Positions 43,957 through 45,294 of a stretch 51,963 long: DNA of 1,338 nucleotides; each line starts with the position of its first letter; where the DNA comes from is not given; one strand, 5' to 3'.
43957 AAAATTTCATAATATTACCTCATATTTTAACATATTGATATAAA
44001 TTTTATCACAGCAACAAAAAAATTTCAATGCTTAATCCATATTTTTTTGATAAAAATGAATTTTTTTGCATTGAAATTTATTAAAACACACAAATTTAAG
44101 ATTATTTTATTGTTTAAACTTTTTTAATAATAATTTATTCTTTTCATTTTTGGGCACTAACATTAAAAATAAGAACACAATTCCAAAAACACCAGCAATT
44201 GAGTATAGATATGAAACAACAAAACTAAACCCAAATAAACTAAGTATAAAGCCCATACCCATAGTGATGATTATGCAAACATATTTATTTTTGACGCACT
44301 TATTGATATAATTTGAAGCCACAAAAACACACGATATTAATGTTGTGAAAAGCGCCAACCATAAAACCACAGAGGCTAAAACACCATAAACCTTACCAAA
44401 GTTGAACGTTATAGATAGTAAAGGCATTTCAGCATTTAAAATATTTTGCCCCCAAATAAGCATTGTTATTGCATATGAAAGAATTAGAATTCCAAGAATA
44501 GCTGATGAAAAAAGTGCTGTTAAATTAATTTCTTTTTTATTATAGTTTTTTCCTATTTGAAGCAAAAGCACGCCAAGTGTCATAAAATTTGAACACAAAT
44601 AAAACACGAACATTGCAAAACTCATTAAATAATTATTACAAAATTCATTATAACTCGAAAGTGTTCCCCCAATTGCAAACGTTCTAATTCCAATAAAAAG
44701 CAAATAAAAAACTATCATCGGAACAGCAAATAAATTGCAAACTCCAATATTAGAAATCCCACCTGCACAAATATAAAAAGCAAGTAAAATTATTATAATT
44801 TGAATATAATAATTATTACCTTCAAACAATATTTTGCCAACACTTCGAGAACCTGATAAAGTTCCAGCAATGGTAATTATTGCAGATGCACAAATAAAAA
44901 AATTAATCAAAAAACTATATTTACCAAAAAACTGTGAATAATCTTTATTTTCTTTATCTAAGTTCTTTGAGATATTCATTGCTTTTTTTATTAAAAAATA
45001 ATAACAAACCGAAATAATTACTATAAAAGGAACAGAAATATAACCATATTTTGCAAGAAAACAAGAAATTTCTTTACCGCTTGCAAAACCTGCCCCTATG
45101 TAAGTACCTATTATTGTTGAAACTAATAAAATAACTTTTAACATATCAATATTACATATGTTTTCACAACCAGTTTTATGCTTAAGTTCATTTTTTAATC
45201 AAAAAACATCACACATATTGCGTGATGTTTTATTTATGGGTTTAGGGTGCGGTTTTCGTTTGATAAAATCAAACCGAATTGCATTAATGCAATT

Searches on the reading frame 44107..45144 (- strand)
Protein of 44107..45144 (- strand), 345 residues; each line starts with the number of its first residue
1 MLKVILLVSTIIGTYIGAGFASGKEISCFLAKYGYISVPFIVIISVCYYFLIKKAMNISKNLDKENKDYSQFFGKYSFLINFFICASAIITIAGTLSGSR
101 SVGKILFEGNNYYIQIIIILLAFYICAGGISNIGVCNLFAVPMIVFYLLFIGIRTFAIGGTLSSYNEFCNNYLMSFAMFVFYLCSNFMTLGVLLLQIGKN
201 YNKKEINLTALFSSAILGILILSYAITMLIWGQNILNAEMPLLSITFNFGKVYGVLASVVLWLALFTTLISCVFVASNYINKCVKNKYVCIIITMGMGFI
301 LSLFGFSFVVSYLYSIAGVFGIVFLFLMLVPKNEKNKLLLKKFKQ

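Call 11: find_encoding_contigs(protein=window:44107-45144:-, flank=10000, max_places=10)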
Protein window:44107-45144:- (345 aa): 2 contigs read that carry it; 2 places shown.
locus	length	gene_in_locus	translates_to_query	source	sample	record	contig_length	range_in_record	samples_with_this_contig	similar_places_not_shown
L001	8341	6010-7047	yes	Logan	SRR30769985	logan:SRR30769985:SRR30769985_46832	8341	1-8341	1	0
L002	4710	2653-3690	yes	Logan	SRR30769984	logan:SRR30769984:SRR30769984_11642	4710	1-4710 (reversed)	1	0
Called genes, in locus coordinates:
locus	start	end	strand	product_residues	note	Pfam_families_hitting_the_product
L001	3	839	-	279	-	?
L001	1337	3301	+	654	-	PF02518:HATPase_c, PF00204:DNA_gyraseB, PF01751:Toprim, PF00986:DNA_gyraseB_C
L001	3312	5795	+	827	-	PF00521:DNA_topoisoIV, PF03989:DNA_gyraseA_C (weak)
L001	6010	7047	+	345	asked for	-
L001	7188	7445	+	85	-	-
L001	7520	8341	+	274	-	?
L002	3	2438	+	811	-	?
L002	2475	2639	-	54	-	-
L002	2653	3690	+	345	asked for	-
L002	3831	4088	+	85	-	-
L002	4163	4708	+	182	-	?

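Call 12: search_protein_families(library=pfam, proteins=[window:44107-45144:-])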
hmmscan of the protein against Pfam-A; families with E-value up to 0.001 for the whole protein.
window:44107-45144:- (345 aa): 0 families

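Call 14: find_homologous_proteins(query=window:44107-45144:-, max_evalue=0.00001)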
Query window:44107-45144:- (345 aa): 212 proteins with E <= 0.00001 among 8000 candidates; the best 120 are listed.
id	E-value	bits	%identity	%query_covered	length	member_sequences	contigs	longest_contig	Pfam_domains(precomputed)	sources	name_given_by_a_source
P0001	1.7e-210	717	100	100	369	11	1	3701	-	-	-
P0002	4.9e-112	393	57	99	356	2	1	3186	-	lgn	-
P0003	8.3e-107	376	57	97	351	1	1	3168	-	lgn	-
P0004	3.0e-84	302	52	83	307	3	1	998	-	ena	-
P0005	1.9e-54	204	39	97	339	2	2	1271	-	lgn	-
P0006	2.1e-43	167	34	97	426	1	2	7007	-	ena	-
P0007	2.9e-33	134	30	96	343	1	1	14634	-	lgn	-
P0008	4.0e-31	127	31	94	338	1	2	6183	-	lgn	-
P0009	1.6e-30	125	32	97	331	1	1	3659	-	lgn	-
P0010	4.2e-28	117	34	98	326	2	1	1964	-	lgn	-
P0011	9.9e-27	113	31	94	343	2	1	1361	-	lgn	-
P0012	1.7e-26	112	28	92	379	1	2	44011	-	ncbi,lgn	-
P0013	2.3e-26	111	30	94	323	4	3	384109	-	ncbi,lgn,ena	-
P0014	1.3e-25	109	30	91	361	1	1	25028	-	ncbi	-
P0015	2.3e-25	108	27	89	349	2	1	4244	-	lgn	-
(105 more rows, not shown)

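Call 15: find_encoding_contigs(protein=P0002, flank=10000, max_places=4)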
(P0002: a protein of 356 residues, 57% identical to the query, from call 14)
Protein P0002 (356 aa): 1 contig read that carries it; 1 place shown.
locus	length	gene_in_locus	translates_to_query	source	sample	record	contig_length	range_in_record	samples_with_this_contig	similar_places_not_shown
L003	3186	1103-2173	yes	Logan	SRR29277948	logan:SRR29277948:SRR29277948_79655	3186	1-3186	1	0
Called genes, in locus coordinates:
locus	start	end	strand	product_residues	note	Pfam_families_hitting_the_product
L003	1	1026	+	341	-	?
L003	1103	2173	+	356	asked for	-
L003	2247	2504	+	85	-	-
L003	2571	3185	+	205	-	?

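Call 16: find_encoding_contigs(protein=P0003, flank=10000, max_places=4)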
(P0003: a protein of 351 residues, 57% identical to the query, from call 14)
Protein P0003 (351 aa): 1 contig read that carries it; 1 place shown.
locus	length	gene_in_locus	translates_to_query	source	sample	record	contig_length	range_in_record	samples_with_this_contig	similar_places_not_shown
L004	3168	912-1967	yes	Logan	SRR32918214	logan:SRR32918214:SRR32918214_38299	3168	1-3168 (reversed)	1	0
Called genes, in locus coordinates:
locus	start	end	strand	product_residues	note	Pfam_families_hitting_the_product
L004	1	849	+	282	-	?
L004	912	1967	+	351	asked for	-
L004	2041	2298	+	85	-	-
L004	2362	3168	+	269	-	?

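Call 17: find_encoding_contigs(protein=P0006, flank=10000, max_places=4)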
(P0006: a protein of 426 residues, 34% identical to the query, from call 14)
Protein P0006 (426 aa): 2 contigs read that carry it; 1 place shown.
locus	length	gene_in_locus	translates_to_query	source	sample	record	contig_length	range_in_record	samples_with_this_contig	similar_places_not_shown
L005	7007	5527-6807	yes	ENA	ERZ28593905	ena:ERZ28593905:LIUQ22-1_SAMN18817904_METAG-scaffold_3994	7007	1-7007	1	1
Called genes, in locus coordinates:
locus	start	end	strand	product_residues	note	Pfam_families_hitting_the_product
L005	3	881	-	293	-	?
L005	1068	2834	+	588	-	PF01807:Zn_ribbon_DnaG, PF08275:DNAG_N, PF01751:Toprim, PF13155:Toprim_2, PF13362:Toprim_3, PF13662:Toprim_4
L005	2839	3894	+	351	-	PF03979:Sigma70_r1_1 (weak), PF00140:Sigma70_r1_2, PF04542:Sigma70_r2, PF04539:Sigma70_r3, PF04545:Sigma70_r4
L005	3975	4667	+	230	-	PF12847:Methyltransf_18, PF04816:TrmK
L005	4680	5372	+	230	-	PF02591:Zn_ribbon_9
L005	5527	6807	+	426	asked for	-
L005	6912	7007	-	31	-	?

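Call 28: list_cluster_members(proteins=[P0001])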
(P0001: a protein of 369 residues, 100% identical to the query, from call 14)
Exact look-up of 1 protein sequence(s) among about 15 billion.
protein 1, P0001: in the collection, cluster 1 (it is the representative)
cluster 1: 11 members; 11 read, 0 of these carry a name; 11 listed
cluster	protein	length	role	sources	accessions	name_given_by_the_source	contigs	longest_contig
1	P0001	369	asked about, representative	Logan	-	-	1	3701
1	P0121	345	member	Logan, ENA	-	-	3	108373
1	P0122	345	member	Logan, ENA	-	-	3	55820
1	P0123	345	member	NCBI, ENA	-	-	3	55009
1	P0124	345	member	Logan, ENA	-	-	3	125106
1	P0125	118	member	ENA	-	-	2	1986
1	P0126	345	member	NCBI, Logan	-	-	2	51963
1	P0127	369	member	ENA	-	-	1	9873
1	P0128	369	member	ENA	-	-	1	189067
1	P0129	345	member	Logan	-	-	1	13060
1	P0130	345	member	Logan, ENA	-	-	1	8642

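Call 30: find_encoding_contigs(protein=P0121, flank=10000, max_places=3)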
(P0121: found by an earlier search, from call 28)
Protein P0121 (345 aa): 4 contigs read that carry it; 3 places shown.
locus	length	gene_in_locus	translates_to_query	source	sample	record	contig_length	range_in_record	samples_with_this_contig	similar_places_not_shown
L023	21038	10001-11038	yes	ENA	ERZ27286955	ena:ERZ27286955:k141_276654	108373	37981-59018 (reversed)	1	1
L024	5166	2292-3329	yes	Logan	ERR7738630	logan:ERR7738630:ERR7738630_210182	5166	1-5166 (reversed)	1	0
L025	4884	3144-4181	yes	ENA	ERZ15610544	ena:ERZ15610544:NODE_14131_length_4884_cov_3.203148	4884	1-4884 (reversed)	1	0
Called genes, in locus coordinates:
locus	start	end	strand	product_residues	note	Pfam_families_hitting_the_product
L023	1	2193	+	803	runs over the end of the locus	PF01841:Transglut_core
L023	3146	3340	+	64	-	-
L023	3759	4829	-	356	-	PF03033:Glyco_transf_28, PF04101:Glyco_tran_28_C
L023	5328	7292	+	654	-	PF02518:HATPase_c, PF00204:DNA_gyraseB, PF01751:Toprim, PF00986:DNA_gyraseB_C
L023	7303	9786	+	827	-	PF00521:DNA_topoisoIV, PF03989:DNA_gyraseA_C (weak)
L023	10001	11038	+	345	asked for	-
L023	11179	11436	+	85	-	-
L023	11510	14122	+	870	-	PF00133:tRNA-synt_1, PF09334:tRNA-synt_1g, PF13603:tRNA-synt_1_2, PF09334:tRNA-synt_1g (weak), PF08264:Anticodon_1, PF10458:Val_tRNA-synt_C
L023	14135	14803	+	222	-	PF01791:DeoC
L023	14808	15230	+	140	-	PF00383:dCMP_cyt_deam_1, PF08211:dCMP_cyt_deam_2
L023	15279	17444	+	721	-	PF00884:Sulfatase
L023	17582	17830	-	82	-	PF12637:TSCPD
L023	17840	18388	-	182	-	PF14277:DUF4364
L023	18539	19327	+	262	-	-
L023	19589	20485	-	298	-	PF07670:Gate (weak)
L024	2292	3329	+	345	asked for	-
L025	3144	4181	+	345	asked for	-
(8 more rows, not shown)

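Call 31: find_encoding_contigs(protein=P0122, flank=10000, max_places=3)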
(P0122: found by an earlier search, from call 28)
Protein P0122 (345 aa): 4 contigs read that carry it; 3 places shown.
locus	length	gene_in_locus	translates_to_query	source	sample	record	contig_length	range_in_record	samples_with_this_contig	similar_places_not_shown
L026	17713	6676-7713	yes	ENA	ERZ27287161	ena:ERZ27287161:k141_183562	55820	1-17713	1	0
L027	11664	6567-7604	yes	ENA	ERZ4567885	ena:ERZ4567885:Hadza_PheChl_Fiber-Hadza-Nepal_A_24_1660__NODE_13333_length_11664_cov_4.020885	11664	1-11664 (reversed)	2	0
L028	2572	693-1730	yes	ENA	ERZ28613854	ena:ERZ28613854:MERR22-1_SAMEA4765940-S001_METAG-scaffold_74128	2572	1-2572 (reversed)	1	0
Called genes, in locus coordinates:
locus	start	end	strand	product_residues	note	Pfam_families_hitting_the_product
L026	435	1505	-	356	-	PF03033:Glyco_transf_28, PF04101:Glyco_tran_28_C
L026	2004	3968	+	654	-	PF02518:HATPase_c, PF00204:DNA_gyraseB, PF01751:Toprim, PF00986:DNA_gyraseB_C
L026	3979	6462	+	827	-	PF00521:DNA_topoisoIV, PF03989:DNA_gyraseA_C (weak)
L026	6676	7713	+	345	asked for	-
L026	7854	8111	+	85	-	-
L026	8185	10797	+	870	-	PF00133:tRNA-synt_1, PF09334:tRNA-synt_1g, PF13603:tRNA-synt_1_2, PF09334:tRNA-synt_1g, PF08264:Anticodon_1, PF10458:Val_tRNA-synt_C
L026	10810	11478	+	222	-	PF01791:DeoC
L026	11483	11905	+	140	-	PF00383:dCMP_cyt_deam_1, PF08211:dCMP_cyt_deam_2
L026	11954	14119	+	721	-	PF00884:Sulfatase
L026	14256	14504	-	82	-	PF12637:TSCPD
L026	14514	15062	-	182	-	PF14277:DUF4364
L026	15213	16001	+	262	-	-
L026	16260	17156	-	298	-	PF07670:Gate (weak)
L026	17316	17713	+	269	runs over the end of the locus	PF01734:Patatin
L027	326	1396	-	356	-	PF03033:Glyco_transf_28, PF04101:Glyco_tran_28_C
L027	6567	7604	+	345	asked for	-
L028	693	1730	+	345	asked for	-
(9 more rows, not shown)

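Call 32: find_encoding_contigs(protein=P0124, flank=10000, max_places=3)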
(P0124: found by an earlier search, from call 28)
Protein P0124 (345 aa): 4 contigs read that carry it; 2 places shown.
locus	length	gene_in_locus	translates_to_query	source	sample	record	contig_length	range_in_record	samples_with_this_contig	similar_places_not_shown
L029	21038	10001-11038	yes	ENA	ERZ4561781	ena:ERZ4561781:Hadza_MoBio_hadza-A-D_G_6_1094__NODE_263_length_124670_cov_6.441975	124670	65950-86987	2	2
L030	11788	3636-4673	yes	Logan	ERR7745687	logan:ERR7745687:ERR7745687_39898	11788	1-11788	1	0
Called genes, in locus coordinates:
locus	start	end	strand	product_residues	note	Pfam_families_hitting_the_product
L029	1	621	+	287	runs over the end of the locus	PF00561:Abhydrolase_1, PF12697:Abhydrolase_6 (faint)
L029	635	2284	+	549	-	PF08245:Mur_ligase_M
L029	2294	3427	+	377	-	PF01820:Dala_Dala_lig_N, PF02222:ATP-grasp (faint), PF02786:CPSase_L_D2 (weak), PF07478:Dala_Dala_lig_C, PF13535:ATP-grasp_4 (faint)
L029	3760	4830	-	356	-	PF03033:Glyco_transf_28, PF04101:Glyco_tran_28_C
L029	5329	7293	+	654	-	PF02518:HATPase_c, PF00204:DNA_gyraseB, PF01751:Toprim, PF00986:DNA_gyraseB_C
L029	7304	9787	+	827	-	PF00521:DNA_topoisoIV, PF03989:DNA_gyraseA_C (weak)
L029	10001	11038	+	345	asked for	-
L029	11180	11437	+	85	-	-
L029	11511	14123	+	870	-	PF00133:tRNA-synt_1, PF09334:tRNA-synt_1g, PF13603:tRNA-synt_1_2, PF09334:tRNA-synt_1g (weak), PF08264:Anticodon_1, PF10458:Val_tRNA-synt_C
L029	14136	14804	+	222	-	PF01791:DeoC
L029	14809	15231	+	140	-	PF00383:dCMP_cyt_deam_1, PF08211:dCMP_cyt_deam_2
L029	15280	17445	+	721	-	PF00884:Sulfatase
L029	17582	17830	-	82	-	PF12637:TSCPD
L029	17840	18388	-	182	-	PF14277:DUF4364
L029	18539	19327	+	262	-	-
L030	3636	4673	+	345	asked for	-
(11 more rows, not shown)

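Call 33: find_encoding_contigs(protein=P0128, flank=10000, max_places=3)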
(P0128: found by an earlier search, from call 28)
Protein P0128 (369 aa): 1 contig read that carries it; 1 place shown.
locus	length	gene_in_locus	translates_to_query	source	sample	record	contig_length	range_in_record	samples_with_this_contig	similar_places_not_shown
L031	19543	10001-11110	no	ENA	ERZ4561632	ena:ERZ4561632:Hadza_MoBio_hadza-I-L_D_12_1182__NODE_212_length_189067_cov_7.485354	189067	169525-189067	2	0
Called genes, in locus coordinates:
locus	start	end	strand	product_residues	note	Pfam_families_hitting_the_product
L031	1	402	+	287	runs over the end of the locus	PF00561:Abhydrolase_1, PF12146:Hydrolase_4 (weak), PF12697:Abhydrolase_6 (weak)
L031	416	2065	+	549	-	PF08245:Mur_ligase_M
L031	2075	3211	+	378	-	PF01820:Dala_Dala_lig_N, PF02222:ATP-grasp (faint), PF02786:CPSase_L_D2 (faint), PF07478:Dala_Dala_lig_C, PF13535:ATP-grasp_4 (faint)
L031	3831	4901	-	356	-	PF03033:Glyco_transf_28, PF04101:Glyco_tran_28_C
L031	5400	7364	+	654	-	PF02518:HATPase_c, PF00204:DNA_gyraseB, PF01751:Toprim, PF00986:DNA_gyraseB_C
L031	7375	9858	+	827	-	PF00521:DNA_topoisoIV, PF03989:DNA_gyraseA_C (weak)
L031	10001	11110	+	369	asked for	-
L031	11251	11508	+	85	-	-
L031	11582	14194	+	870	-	PF00133:tRNA-synt_1, PF09334:tRNA-synt_1g, PF13603:tRNA-synt_1_2, PF09334:tRNA-synt_1g (weak), PF08264:Anticodon_1, PF10458:Val_tRNA-synt_C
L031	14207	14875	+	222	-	PF01791:DeoC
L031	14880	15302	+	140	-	PF00383:dCMP_cyt_deam_1, PF08211:dCMP_cyt_deam_2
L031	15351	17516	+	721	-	PF00884:Sulfatase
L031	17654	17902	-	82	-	PF12637:TSCPD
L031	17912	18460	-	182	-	PF14277:DUF4364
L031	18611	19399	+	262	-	-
